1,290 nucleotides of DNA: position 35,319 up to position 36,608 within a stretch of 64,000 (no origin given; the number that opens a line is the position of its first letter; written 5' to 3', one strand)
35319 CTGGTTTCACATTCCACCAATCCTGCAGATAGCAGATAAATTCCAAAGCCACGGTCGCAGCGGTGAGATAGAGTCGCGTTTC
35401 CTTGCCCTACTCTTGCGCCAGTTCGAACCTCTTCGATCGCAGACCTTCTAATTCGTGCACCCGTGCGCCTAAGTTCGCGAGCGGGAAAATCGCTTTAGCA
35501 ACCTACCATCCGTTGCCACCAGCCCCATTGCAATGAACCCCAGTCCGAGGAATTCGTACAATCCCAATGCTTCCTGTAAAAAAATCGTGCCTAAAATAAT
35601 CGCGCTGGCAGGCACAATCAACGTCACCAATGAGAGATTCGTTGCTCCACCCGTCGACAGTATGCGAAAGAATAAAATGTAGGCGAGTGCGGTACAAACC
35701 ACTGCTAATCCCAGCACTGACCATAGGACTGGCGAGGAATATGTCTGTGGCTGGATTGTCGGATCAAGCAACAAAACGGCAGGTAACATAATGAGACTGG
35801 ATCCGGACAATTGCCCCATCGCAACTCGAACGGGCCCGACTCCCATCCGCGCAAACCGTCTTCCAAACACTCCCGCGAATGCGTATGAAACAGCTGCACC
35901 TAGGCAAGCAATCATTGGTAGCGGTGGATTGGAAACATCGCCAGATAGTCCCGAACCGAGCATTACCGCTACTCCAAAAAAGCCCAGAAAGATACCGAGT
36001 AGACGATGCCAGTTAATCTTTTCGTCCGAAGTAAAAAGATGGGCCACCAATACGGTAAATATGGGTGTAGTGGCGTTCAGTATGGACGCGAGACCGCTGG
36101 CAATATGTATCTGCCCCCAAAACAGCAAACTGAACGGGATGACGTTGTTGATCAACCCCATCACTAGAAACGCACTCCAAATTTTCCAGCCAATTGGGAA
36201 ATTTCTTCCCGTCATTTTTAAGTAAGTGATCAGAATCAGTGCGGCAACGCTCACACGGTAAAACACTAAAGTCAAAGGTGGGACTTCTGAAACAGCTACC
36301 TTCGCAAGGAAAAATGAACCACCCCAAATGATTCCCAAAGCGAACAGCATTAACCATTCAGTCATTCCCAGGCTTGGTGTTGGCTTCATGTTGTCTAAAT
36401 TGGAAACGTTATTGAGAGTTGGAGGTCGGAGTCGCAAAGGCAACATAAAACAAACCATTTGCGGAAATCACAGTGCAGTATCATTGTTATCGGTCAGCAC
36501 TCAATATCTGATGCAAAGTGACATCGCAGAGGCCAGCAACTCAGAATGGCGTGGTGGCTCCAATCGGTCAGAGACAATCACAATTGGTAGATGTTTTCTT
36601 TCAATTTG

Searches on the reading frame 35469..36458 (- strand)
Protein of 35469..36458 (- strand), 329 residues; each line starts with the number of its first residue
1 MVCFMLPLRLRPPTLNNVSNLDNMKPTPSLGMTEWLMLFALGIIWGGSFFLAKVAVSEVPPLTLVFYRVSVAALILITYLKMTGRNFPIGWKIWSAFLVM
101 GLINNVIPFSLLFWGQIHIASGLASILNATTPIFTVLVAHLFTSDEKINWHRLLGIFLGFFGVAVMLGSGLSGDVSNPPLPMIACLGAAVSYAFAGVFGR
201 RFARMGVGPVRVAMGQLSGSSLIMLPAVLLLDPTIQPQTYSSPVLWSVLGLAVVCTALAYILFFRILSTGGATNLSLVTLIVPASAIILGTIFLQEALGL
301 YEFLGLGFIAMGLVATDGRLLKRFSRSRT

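Call 30: search_protein_families(library=pfam, proteins=[window:35469-36458:-], max_evalue=0.001)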
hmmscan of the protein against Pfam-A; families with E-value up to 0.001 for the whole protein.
window:35469-36458:- (329 aa): 1 family
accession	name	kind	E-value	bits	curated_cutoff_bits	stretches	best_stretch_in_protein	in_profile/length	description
PF00892.27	EamA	-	7.4e-43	146.5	28.2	2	36-167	5-134/135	EamA-like transporter family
